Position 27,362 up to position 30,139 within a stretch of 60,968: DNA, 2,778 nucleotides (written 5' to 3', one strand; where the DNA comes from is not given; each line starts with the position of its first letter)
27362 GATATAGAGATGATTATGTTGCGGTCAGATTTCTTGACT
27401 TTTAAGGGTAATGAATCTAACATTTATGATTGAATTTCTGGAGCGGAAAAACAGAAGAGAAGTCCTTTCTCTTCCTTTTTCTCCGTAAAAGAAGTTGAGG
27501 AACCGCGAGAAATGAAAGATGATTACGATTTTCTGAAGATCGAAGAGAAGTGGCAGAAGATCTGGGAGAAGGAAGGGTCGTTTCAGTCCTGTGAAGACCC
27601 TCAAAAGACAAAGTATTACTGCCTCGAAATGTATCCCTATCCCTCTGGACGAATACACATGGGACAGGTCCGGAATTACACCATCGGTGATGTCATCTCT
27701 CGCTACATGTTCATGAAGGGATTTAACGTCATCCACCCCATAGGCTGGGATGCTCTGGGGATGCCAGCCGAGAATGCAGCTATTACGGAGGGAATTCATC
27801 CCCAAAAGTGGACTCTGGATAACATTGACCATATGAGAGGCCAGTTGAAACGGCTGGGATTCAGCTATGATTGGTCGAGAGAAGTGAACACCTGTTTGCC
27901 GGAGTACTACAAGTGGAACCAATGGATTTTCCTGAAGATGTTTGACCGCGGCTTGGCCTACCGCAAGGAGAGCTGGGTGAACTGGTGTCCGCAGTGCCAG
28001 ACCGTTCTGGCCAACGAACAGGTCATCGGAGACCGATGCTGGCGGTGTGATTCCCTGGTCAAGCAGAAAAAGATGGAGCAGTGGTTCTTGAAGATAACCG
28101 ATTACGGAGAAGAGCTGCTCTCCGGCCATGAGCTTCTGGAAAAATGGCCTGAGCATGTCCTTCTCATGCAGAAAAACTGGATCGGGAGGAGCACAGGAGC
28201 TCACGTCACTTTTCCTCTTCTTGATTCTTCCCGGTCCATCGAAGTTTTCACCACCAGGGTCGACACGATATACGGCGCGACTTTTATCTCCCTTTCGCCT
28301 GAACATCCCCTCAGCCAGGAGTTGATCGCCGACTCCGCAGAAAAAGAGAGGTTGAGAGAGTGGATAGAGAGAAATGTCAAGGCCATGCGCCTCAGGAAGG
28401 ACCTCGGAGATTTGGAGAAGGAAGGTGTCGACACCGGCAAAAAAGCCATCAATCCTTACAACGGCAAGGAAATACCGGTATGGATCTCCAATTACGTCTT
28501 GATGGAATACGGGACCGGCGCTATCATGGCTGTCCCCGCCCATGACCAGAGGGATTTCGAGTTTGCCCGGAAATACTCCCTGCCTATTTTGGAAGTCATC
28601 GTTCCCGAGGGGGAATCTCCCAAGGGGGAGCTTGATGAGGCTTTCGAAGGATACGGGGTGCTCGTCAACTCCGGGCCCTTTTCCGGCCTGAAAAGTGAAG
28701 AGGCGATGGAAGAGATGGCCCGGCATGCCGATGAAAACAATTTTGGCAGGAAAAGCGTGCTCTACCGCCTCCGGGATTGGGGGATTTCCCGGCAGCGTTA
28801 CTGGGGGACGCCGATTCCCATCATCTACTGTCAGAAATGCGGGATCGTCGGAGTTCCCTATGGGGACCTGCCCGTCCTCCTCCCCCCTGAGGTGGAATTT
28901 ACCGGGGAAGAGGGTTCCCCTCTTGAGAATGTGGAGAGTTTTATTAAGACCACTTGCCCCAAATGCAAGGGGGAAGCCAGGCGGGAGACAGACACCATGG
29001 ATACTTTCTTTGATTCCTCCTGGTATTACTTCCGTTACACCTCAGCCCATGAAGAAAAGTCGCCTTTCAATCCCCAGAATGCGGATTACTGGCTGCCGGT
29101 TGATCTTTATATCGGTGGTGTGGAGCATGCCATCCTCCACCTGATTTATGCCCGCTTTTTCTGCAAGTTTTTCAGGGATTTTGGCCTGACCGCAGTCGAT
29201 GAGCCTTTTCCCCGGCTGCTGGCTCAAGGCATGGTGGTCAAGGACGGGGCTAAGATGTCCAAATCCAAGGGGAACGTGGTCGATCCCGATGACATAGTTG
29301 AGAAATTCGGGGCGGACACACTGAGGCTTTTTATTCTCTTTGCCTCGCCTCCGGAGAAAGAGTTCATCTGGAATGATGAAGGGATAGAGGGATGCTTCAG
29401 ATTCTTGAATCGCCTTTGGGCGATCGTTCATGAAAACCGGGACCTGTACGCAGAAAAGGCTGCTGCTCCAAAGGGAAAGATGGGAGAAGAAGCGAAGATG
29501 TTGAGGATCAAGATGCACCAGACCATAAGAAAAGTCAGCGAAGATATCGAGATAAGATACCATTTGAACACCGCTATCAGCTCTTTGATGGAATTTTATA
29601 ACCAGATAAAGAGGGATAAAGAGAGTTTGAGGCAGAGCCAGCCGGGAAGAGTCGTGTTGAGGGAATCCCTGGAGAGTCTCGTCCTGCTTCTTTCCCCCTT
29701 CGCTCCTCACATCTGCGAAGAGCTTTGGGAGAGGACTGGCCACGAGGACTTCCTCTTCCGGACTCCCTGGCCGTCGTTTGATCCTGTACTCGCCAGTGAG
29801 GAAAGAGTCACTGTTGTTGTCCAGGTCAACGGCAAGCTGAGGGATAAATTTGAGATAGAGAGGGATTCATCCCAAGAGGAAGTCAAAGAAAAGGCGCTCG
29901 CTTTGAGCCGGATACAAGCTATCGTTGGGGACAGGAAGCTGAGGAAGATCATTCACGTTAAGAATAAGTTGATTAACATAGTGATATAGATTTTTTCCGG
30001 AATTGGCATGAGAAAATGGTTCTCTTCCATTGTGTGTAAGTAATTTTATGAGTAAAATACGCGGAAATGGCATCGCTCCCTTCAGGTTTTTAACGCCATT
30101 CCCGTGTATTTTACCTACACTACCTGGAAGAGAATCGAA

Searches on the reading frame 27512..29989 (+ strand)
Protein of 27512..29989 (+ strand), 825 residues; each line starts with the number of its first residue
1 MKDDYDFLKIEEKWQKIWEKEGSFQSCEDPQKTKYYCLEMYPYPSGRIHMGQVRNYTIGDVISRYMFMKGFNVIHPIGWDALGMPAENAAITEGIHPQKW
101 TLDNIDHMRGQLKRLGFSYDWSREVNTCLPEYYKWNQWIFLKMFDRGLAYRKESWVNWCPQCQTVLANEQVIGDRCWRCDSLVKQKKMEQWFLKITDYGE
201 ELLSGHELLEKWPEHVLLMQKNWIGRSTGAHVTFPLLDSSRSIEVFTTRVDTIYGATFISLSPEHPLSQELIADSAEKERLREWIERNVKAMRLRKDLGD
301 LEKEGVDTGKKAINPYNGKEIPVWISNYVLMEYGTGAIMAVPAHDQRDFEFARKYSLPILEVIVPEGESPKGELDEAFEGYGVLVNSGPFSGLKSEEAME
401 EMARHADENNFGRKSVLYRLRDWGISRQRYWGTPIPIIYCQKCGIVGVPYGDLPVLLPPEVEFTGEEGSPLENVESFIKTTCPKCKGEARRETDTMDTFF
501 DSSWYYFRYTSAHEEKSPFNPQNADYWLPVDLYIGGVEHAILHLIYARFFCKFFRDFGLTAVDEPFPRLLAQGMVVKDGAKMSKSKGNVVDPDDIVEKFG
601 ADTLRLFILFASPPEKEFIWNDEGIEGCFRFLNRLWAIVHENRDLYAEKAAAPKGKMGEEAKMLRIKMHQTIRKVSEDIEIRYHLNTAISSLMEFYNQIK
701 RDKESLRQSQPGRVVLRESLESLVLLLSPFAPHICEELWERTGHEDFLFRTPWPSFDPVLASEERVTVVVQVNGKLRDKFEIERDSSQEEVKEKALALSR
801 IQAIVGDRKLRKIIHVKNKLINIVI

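Call 48: search_protein_families(library=pfam, proteins=[window:27512-29989:+])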
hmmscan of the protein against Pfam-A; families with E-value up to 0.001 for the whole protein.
window:27512-29989:+ (825 aa): 6 families
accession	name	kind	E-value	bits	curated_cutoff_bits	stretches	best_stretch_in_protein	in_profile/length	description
PF13603.12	tRNA-synt_1_2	-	1.2e-69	234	25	1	221-406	1-184/185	Leucyl-tRNA synthetase, editing domain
PF00133.28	tRNA-synt_1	-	5.2e-59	200.5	22.7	2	13-224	1-225/414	tRNA synthetases class I (I, L, M and V)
PF09334.17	tRNA-synt_1g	-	5.4e-32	111.5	20.1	2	41-181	7-144/391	tRNA synthetases class I (M)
PF08264.19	Anticodon_1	-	1.9e-25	89.9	25.1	1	664-789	4-144/148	Anticodon-binding domain of tRNA ligase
PF01406.26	tRNA-synt_1e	-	3.9e-07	30.2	27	0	569-609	241-281/301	tRNA synthetases class I (C) catalytic domain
PF01921.24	tRNA-synt_1f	-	1.1e-06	28.3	27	0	575-618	276-318/360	tRNA synthetases class I (K)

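Call 49: find_homologous_proteins(query=window:27512-29989:+, max_evalue=1e-100)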
Query window:27512-29989:+ (825 aa): 8000 proteins with E <= 1e-100 among 8000 candidates; the best 120 are listed.
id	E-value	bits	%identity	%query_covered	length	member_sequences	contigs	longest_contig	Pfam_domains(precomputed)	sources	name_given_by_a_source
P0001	0.0e+0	1888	96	100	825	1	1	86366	PF09334.18,PF01406.26,PF08264.20,PF13603.13,PF01921.25,PF00133.29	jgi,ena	-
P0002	0.0e+0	1886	96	100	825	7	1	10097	PF09334.18,PF01406.26,PF08264.20,PF13603.13,PF01921.25,PF00133.29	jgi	-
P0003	0.0e+0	1885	95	100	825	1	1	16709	PF09334.18,PF01406.26,PF08264.20,PF13603.13,PF01921.25,PF00133.29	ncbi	-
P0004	0.0e+0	1873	95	100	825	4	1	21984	PF09334.18,PF01406.26,PF08264.20,PF13603.13,PF01921.25,PF00133.29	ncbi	-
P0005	0.0e+0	1872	95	100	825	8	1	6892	PF09334.18,PF01406.26,PF08264.20,PF13603.13,PF01921.25,PF00133.29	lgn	-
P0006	0.0e+0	1666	83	100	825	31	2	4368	PF09334.18,PF01406.26,PF08264.20,PF13603.13,PF01921.25,PF00133.29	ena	-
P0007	0.0e+0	1662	82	100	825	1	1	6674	PF09334.18,PF01406.26,PF08264.20,PF13603.13,PF01921.25,PF00133.29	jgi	jgi:leucyl-tRNA synthetase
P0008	0.0e+0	1657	82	100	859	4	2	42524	PF09334.18,PF01406.26,PF08264.20,PF13603.13,PF01921.25,PF00133.29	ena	-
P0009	0.0e+0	1654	82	100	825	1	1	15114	PF09334.18,PF01406.26,PF08264.20,PF13603.13,PF01921.25,PF00133.29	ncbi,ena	-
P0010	0.0e+0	1653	82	100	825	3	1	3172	PF09334.18,PF01406.26,PF08264.20,PF13603.13,PF01921.25,PF00133.29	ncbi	-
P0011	0.0e+0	1653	82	100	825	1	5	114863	PF09334.18,PF01406.26,PF08264.20,PF13603.13,PF01921.25,PF00133.29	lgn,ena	-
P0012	0.0e+0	1653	82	100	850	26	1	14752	PF09334.18,PF01406.26,PF08264.20,PF13603.13,PF01921.25,PF00133.29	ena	-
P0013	0.0e+0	1639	81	100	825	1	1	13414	PF09334.18,PF01406.26,PF08264.20,PF13603.13,PF01921.25,PF00133.29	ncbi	-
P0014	0.0e+0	1638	81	100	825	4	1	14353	PF09334.18,PF01406.26,PF08264.20,PF13603.13,PF01921.25,PF00133.29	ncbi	-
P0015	0.0e+0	1636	81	100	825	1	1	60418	PF09334.18,PF01406.26,PF08264.20,PF13603.13,PF01921.25,PF00133.29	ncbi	-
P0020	0.0e+0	1609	80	100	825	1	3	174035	PF09334.18,PF01406.26,PF08264.20,PF13603.13,PF01921.25,PF00133.29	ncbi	-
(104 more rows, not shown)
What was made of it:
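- The window's LeuRS is 76-79% identical to proteins named Candidatus Aminicenantes (call 49).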

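Call 50: find_encoding_contigs(protein=P0001, flank=10000, max_places=1)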
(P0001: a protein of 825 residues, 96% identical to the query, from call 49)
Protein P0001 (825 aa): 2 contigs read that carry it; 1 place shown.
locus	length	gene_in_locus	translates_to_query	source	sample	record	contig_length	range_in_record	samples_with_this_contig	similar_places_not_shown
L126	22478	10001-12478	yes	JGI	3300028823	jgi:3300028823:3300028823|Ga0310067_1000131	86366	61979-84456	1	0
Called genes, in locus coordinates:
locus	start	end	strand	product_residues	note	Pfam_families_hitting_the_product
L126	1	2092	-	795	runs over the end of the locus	PF13567:DUF4131, PF03772:Competence, PF00753:Lactamase_B, PF12706:Lactamase_B_2 (weak)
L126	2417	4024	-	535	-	PF01642:MM_CoA_mutase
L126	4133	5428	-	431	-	PF03952:Enolase_N, PF00113:Enolase_C, PF13378:MR_MLE_C (weak), PF07476:MAAL_C (weak)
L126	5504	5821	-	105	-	PF12732:YtxH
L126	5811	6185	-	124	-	PF08395:7tm_7 (weak)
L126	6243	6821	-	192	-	PF10173:Mit_KHE1 (faint)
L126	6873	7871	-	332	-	PF01032:FecCD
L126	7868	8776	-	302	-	PF01497:Peripla_BP_2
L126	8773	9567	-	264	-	PF02463:SMC_N, PF13555:AAA_29 (weak), PF00005:ABC_tran, PF13175:AAA_15 (faint), PF13304:AAA_21 (weak)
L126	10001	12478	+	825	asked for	PF00133:tRNA-synt_1, PF01406:tRNA-synt_1e (faint), PF01921:tRNA-synt_1f (faint), PF09334:tRNA-synt_1g, PF13603:tRNA-synt_1_2, PF00133:tRNA-synt_1, PF09334:tRNA-synt_1g, PF08264:Anticodon_1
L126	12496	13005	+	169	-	PF04390:LptE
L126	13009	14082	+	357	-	PF06144:DNA_pol3_delta, PF21694:DNA_pol3_delta_C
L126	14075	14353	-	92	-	PF01649:Ribosomal_S20p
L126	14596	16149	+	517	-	PF03023:MurJ, PF01554:MatE (weak)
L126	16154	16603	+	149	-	PF02580:Tyr_Deacylase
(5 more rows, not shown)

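Call 51: find_encoding_contigs(protein=P0011, flank=10000, max_places=1)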
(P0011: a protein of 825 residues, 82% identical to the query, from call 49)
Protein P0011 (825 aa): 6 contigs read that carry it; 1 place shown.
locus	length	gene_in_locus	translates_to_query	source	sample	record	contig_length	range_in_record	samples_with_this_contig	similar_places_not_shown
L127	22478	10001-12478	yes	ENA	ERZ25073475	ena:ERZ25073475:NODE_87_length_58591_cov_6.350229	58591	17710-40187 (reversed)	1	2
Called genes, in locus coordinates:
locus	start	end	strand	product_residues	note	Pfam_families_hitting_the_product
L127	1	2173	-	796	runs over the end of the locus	PF13567:DUF4131, PF03772:Competence, PF00753:Lactamase_B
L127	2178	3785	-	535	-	PF01642:MM_CoA_mutase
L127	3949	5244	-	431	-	PF03952:Enolase_N, PF00113:Enolase_C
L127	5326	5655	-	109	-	PF12732:YtxH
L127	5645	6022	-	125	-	-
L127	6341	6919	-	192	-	PF10173:Mit_KHE1 (weak)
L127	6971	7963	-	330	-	PF01032:FecCD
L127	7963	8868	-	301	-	PF01497:Peripla_BP_2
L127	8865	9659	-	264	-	PF02463:SMC_N, PF13555:AAA_29 (faint), PF00005:ABC_tran, PF13304:AAA_21 (weak)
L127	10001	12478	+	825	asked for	PF00133:tRNA-synt_1, PF01406:tRNA-synt_1e (faint), PF01921:tRNA-synt_1f (faint), PF09334:tRNA-synt_1g, PF13603:tRNA-synt_1_2, PF00133:tRNA-synt_1, PF09334:tRNA-synt_1g, PF08264:Anticodon_1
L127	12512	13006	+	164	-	PF04390:LptE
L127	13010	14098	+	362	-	PF06144:DNA_pol3_delta, PF21694:DNA_pol3_delta_C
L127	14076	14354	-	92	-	PF01649:Ribosomal_S20p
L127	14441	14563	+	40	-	-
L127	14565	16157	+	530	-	PF03023:MurJ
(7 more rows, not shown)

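Call 52: find_encoding_contigs(protein=P0020, flank=10000, max_places=1)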
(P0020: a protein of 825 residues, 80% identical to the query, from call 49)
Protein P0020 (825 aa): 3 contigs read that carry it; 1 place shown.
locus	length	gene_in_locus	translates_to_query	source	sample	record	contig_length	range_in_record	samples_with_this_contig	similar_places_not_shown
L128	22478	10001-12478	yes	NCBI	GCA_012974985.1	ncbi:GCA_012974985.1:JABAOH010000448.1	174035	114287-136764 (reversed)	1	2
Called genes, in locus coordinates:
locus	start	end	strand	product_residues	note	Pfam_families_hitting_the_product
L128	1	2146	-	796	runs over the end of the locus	PF13567:DUF4131, PF03772:Competence, PF00753:Lactamase_B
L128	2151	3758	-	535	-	PF01642:MM_CoA_mutase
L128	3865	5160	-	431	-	PF03952:Enolase_N, PF00113:Enolase_C, PF07476:MAAL_C (weak)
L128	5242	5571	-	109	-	PF12732:YtxH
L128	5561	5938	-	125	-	PF06103:DUF948 (weak)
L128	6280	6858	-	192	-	PF10173:Mit_KHE1 (weak)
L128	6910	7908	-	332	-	PF01032:FecCD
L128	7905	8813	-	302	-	PF01497:Peripla_BP_2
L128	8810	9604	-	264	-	PF13555:AAA_29 (faint), PF00005:ABC_tran, PF02463:SMC_N, PF13175:AAA_15 (faint), PF13304:AAA_21 (weak)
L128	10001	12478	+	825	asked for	PF00133:tRNA-synt_1, PF01406:tRNA-synt_1e (faint), PF01921:tRNA-synt_1f (faint), PF09334:tRNA-synt_1g, PF13603:tRNA-synt_1_2, PF00133:tRNA-synt_1, PF09334:tRNA-synt_1g, PF08264:Anticodon_1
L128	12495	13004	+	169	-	PF04390:LptE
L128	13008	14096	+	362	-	PF06144:DNA_pol3_delta, PF21694:DNA_pol3_delta_C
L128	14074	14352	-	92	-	PF01649:Ribosomal_S20p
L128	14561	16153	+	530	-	PF03023:MurJ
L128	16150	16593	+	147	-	PF02580:Tyr_Deacylase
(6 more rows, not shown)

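Call 53: find_encoding_contigs(protein=P0015, flank=10000, max_places=1)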
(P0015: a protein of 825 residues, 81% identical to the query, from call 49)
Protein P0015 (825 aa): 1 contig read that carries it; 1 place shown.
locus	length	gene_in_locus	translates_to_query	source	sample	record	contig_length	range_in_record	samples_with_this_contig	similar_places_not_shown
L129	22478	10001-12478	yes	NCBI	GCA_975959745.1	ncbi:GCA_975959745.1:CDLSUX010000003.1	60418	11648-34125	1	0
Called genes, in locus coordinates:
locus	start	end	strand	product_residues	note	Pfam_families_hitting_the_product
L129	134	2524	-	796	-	PF13567:DUF4131, PF03772:Competence, PF00753:Lactamase_B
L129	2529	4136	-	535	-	PF01642:MM_CoA_mutase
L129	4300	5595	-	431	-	PF03952:Enolase_N, PF00113:Enolase_C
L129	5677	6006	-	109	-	PF12732:YtxH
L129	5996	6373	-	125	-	-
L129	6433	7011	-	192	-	PF10173:Mit_KHE1 (weak)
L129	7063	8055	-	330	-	PF01032:FecCD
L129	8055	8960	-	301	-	PF01497:Peripla_BP_2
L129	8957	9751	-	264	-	PF02463:SMC_N, PF13476:AAA_23 (weak), PF00005:ABC_tran, PF13175:AAA_15 (faint), PF13304:AAA_21 (weak)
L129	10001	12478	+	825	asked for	PF00133:tRNA-synt_1, PF01406:tRNA-synt_1e (faint), PF01921:tRNA-synt_1f (faint), PF09334:tRNA-synt_1g, PF13603:tRNA-synt_1_2, PF00133:tRNA-synt_1, PF09334:tRNA-synt_1g, PF08264:Anticodon_1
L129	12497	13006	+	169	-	PF04390:LptE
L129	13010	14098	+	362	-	PF06144:DNA_pol3_delta, PF21694:DNA_pol3_delta_C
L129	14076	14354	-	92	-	PF01649:Ribosomal_S20p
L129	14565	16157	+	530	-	PF03023:MurJ, PF01554:MatE (weak)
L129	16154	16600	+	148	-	PF02580:Tyr_Deacylase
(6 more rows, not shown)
